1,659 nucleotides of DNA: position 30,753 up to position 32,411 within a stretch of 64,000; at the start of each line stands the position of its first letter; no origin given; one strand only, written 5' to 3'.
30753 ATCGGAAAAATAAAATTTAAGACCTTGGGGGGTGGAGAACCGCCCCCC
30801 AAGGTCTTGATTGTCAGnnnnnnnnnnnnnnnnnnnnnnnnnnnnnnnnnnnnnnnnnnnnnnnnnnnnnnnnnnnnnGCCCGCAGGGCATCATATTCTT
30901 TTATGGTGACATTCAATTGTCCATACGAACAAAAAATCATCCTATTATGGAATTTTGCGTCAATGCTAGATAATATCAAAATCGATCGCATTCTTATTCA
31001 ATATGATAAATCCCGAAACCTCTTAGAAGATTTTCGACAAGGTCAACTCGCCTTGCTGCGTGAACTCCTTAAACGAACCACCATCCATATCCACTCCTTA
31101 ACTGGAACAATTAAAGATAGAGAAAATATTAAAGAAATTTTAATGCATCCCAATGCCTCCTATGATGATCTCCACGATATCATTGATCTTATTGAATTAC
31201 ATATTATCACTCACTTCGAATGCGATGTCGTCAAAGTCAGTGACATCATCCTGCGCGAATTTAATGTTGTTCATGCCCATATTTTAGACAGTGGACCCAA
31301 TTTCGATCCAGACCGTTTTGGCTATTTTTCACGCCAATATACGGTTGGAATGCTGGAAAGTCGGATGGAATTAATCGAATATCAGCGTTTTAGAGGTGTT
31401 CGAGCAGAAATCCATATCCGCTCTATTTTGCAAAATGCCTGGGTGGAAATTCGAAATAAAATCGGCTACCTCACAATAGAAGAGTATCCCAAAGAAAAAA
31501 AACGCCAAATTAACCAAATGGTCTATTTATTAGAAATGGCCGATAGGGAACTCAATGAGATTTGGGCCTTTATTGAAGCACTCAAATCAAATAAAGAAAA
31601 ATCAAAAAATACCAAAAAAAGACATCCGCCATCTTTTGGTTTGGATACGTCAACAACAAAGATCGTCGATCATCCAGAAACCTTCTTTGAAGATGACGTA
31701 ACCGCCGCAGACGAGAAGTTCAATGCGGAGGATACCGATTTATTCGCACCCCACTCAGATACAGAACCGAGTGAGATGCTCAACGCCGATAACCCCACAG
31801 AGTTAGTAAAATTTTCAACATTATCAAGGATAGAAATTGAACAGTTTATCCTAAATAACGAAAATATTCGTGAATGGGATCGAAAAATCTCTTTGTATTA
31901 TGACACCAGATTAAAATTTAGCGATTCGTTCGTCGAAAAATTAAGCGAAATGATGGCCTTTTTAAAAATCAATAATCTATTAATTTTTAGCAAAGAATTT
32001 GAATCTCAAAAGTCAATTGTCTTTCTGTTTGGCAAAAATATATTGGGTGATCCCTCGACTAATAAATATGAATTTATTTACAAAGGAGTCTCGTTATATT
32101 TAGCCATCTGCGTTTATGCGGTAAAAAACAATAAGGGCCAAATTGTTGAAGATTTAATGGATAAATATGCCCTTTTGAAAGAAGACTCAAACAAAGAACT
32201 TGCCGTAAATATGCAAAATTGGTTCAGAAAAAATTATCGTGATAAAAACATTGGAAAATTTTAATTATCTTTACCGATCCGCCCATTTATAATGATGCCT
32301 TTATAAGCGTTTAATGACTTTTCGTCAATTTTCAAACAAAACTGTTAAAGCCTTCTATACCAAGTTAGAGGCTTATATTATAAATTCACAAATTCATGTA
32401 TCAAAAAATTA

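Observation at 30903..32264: Orphan divergent RelA/SpoT-fold protein with a long acidic/unknown C-terminal extension, flanked by repeats: a possible fused toxSAS-type module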

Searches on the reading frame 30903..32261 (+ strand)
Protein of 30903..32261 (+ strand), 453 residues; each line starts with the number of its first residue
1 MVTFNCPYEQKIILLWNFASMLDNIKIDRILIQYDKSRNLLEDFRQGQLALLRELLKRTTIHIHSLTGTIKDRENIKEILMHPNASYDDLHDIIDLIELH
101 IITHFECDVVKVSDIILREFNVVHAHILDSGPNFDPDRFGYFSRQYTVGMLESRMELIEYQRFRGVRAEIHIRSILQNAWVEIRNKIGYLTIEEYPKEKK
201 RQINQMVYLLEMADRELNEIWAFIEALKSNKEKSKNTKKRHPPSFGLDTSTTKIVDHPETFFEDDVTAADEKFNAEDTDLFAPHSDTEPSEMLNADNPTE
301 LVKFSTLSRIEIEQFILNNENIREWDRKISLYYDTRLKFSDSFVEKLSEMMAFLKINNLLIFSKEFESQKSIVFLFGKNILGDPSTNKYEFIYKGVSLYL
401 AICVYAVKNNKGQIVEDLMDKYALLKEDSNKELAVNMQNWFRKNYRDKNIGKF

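Call 3: search_protein_families(library=pfam, proteins=[window:30903-32261:+], max_evalue=10)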
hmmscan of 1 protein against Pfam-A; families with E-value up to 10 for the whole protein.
window:30903-32261:+ (453 aa): 1 family
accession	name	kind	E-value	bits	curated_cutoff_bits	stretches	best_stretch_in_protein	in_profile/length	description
PF04607.23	RelA_SpoT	-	6.7e-06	26.8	27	1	71-189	4-108/113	Region found in RelA / SpoT proteins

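Call 4: search_protein_families(library=ncbifam, proteins=[window:30903-32261:+], max_evalue=10)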
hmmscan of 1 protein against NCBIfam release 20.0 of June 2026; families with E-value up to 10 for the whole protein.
window:30903-32261:+ (453 aa): 1 family
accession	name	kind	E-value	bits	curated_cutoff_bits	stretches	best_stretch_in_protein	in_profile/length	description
NF053588.1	GTPPhKinYjbM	equivalog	1.3e-05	25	320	1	61-224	35-192/201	GTP diphosphokinase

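Call 5: search_protein_families(library=padloc, proteins=[window:30903-32261:+], max_evalue=10)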
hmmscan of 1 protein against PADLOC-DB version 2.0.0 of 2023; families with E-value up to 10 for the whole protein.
window:30903-32261:+ (453 aa): 0 families

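Call 6: search_solved_structures(query=window:30903-32261:+, max_evalue=10, show_alignments=3)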
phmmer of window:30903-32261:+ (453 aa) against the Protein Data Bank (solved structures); distinct sequences matched with E-value up to 10: 8.
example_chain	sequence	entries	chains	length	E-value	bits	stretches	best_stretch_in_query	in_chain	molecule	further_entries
2be3_A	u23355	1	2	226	1.8e-08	37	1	62-225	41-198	GTP pyrophosphokinase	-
3l9d_A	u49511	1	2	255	4.8e-07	32.4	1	62-221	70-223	Putative GTP pyrophosphokinase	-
5dec_A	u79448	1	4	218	0.0044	19.3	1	25-230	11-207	GTP pyrophosphokinase YjbM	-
5f2v_V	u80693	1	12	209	0.006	18.9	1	63-230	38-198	GTP pyrophosphokinase YjbM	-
5ded_D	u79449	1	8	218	0.006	18.8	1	52-230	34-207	GTP pyrophosphokinase YjbM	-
6fgk_A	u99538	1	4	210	0.023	16.9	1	91-214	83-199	GTP pyrophosphokinase YwaC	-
1y14_A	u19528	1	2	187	0.67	12.1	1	210-278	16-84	DNA-directed RNA polymerase II 32 kDa polypeptide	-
7b1w_J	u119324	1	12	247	1.7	10.8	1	56-103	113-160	Ribulose-phosphate 3-epimerase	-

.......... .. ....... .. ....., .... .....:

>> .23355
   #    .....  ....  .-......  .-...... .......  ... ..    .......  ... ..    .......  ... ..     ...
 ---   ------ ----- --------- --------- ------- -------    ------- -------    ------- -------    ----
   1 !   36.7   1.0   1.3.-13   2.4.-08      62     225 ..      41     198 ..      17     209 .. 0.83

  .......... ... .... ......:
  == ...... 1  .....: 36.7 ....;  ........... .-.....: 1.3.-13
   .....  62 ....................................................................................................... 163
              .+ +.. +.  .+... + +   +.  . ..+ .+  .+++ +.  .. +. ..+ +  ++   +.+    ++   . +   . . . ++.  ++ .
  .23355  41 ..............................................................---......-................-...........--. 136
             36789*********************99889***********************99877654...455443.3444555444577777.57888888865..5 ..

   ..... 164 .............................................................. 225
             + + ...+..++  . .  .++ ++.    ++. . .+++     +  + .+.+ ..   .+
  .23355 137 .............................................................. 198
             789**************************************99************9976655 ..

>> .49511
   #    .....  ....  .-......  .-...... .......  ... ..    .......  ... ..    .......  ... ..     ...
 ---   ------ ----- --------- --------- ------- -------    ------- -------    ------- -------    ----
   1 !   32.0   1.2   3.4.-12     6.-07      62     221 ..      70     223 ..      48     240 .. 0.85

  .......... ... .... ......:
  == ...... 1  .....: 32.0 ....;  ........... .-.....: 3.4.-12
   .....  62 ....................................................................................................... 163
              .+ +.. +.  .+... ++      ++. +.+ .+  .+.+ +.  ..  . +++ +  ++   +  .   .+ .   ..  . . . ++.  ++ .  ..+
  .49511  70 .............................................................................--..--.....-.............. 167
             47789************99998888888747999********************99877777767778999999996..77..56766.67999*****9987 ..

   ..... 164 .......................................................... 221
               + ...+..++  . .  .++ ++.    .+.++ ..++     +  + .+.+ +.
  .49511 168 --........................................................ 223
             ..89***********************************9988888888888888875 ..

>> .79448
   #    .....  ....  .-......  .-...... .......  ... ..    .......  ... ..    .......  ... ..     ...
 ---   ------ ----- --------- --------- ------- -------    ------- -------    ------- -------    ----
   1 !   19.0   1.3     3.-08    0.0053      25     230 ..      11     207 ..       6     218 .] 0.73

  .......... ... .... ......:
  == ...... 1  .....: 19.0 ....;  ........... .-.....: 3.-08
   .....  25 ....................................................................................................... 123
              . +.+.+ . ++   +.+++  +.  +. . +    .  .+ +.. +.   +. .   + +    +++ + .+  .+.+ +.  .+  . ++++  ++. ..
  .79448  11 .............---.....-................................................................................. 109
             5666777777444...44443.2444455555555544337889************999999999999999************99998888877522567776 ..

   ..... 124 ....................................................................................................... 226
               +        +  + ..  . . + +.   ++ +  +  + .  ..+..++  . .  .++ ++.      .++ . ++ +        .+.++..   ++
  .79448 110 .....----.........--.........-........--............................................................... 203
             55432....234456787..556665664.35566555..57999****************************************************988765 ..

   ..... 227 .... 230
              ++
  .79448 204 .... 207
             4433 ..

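Call 9: find_homologous_proteins(query=window:30903-32261:+, max_evalue=0.001)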
Query window:30903-32261:+ (453 aa): 9 proteins with E <= 0.001 among 5836 candidates.
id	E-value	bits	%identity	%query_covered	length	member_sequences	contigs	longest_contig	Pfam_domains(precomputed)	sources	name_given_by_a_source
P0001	3.2e-285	964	100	96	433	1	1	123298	PF04607.24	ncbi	ncbi:MAG: RelA/SpoT domain-containing protein [Magnetococcus sp. DMHC-6]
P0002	1.0e-46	178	30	93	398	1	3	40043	PF04607.24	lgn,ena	-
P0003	2.8e-36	144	38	42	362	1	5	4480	PF04607.24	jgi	jgi:putative GTP pyrophosphokinase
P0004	2.4e-35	141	37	48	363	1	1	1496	PF04607.24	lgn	-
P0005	5.6e-35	139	37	44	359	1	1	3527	PF04607.24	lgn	-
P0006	7.3e-34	136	36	44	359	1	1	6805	PF04607.24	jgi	jgi:GTP pyrophosphokinase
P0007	2.1e-32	131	35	45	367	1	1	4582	PF04607.24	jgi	-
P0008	3.5e-26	110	39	38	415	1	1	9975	PF04607.24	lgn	-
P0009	7.4e-20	89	28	46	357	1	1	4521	PF04607.24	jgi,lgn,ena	-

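Call 12: search_solved_structures(query=A1, max_evalue=1, show_alignments=2)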
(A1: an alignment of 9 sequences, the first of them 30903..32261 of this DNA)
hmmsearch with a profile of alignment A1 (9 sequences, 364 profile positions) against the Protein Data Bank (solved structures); distinct sequences matched with E-value up to 1: 24.
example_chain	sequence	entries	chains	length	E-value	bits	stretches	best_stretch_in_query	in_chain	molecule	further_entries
2be3_A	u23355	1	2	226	7.3e-20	74.6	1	44-209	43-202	GTP pyrophosphokinase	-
3l9d_A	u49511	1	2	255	1.2e-19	73.9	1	43-208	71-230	Putative GTP pyrophosphokinase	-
5f2v_V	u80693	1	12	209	1e-16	64.2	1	45-211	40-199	GTP pyrophosphokinase YjbM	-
5ded_D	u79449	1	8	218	1.2e-16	64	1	45-211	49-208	GTP pyrophosphokinase YjbM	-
5dec_A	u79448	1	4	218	1.2e-16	64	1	44-211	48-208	GTP pyrophosphokinase YjbM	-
6fgk_A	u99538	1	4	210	1.8e-16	63.4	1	46-204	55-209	GTP pyrophosphokinase YwaC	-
6ewz_A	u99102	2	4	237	1.9e-11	46.9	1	42-182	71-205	GTP pyrophosphokinase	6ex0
6fgj_A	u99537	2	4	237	2.2e-11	46.6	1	42-175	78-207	GTP pyrophosphokinase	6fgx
7ztb_A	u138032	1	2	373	0.012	17.9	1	109-212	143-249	RelA/SpoT family protein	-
9erv_A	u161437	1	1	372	0.012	17.9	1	109-212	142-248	RelA/SpoT family protein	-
6s2t_A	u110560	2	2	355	0.058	15.7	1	23-82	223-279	(P)ppGpp synthetase I, SpoT/RelA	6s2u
7ohg_A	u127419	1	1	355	0.058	15.7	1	23-82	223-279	Guanosine-3',5'-bis(Diphosphate) 3'-pyrophosphohydrolase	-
6s2v_A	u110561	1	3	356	0.058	15.7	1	23-82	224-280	(P)ppGpp synthetase I, SpoT/RelA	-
4cyw_B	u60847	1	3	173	0.13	14.6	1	179-254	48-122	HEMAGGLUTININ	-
4cyv_B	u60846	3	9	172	0.13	14.5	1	179-254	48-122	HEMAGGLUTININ | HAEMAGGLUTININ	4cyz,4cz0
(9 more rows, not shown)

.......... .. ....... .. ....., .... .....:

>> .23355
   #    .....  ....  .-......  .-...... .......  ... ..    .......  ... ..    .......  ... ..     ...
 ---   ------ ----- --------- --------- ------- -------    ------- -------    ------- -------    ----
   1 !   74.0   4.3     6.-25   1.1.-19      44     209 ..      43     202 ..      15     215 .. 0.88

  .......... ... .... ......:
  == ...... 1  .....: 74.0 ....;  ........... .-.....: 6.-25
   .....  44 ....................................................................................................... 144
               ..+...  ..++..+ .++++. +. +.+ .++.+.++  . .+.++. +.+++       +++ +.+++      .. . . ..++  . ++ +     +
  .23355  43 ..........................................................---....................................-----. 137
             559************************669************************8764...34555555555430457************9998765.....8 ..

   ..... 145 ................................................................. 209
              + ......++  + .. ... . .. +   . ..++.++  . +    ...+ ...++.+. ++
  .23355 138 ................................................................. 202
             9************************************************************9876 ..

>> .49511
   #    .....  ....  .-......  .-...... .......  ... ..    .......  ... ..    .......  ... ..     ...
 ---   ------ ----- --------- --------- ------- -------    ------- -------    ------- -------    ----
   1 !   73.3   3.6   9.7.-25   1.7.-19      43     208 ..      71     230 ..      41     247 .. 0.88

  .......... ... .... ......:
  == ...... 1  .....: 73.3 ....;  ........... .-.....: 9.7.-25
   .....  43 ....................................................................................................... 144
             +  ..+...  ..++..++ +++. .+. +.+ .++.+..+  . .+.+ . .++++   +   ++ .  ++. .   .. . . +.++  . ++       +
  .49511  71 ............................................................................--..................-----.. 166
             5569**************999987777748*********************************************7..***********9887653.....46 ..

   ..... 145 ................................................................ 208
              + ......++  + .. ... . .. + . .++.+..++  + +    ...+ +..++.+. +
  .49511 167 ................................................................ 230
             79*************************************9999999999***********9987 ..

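Call 13: find_homologous_proteins(query=A1, max_evalue=0.00001)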
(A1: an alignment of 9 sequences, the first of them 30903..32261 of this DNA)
Query A1 (9 sequences) (453 aa, profile of the alignment): 9 proteins with E <= 0.00001 among 7763 candidates.
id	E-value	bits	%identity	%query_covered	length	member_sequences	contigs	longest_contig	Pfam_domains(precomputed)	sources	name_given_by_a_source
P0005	4.3e-152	525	37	44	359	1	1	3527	PF04607.24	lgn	-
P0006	2.9e-150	518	36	44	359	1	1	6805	PF04607.24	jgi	jgi:GTP pyrophosphokinase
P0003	5.1e-146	505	38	42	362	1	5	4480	PF04607.24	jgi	jgi:putative GTP pyrophosphokinase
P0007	2.5e-141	489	35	45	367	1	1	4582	PF04607.24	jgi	-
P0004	3.7e-140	485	37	48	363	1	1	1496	PF04607.24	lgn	-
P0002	1.0e-133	464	30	93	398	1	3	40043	PF04607.24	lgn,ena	-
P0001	1.1e-126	441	100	96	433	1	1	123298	PF04607.24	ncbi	ncbi:MAG: RelA/SpoT domain-containing protein [Magnetococcus sp. DMHC-6]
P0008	2.4e-126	440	39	38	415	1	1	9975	PF04607.24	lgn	-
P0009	1.7e-119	417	28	46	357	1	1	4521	PF04607.24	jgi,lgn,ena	-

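Call 14: find_encoding_contigs(protein=P0002, flank=8000, max_places=4)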
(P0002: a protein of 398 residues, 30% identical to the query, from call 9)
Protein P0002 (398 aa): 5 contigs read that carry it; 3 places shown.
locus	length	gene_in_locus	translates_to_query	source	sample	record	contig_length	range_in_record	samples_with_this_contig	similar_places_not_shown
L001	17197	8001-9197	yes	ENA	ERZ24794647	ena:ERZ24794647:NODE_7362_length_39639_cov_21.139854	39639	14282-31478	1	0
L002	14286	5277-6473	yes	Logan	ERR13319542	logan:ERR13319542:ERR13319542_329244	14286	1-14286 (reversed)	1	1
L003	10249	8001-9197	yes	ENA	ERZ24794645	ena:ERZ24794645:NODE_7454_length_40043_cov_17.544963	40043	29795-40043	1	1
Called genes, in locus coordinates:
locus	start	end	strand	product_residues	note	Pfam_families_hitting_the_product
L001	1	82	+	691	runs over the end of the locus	PF00009:GTP_EFTU, PF22042:EF-G_D2, PF03144:GTP_EFTU_D2, PF14492:EFG_III, PF03764:EFG_IV, PF00679:EFG_C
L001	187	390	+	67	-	-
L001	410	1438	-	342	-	PF00072:Response_reg, PF00989:PAS, PF08448:PAS_4, PF13426:PAS_9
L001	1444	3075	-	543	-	PF00497:SBP_bac_3, PF00512:HisKA (weak), PF02518:HATPase_c, PF14501:HATPase_c_5 (weak)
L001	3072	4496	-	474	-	PF00672:HAMP, PF00512:HisKA, PF02518:HATPase_c, PF13581:HATPase_c_2 (weak)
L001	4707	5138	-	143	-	PF21342:SoxA-TsdA_cyt-c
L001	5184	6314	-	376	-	PF22113:Mtrc-MtrF_II-IV_dom (faint)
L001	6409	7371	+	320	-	PF04055:Radical_SAM, PF13353:Fer4_12 (weak), PF12345:DUF3641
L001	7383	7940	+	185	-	-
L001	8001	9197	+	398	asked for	PF04607:RelA_SpoT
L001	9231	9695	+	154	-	PF00581:Rhodanese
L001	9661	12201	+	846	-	PF13185:GAF_2, PF01590:GAF (weak), PF02518:HATPase_c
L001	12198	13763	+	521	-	PF00072:Response_reg (weak), PF11849:DUF3369, PF13487:HD_5, PF01966:HD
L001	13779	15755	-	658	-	PF00456:Transketolase_N, PF02779:Transket_pyr, PF02780:Transketolase_C (weak), PF22613:Transketolase_C_1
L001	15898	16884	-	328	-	PF02655:ATP-grasp_3 (weak)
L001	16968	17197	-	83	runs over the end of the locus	-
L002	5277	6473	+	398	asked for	PF04607:RelA_SpoT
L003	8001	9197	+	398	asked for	PF04607:RelA_SpoT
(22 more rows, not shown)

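Call 17: find_encoding_contigs(protein=P0008, flank=8000, max_places=3)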
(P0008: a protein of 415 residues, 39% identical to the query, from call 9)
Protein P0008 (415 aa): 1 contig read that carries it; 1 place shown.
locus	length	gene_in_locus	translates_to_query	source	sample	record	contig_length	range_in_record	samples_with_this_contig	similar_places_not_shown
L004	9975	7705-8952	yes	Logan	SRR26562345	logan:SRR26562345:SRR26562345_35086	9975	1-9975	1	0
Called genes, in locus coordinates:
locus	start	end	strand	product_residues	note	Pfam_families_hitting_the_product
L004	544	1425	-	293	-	-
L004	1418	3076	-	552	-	PF02518:HATPase_c (weak), PF13589:HATPase_c_3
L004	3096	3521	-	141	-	PF09217:EcoRII-N (weak)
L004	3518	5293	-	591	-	PF00176:SNF2-rel_dom, PF00271:Helicase_C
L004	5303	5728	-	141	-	PF03852:Vsr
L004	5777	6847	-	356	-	PF00145:DNA_methylase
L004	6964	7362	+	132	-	-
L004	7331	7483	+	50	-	-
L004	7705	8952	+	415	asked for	PF04607:RelA_SpoT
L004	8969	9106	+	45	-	-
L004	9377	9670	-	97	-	-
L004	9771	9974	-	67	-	?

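Call 18: find_encoding_contigs(protein=P0006, flank=8000, max_places=3)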
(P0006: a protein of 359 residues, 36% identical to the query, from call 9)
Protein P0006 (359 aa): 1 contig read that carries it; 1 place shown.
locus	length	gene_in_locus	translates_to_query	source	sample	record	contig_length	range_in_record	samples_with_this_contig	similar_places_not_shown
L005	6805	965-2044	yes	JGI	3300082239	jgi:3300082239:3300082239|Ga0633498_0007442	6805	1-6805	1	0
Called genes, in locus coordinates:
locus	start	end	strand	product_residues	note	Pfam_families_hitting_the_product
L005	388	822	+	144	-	PF08818:DUF1801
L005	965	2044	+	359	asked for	PF04607:RelA_SpoT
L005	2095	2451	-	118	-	-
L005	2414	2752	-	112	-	-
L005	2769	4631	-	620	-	PF12146:Hydrolase_4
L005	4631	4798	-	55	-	-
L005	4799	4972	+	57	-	-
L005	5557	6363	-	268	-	PF01351:RNase_HII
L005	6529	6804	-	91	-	?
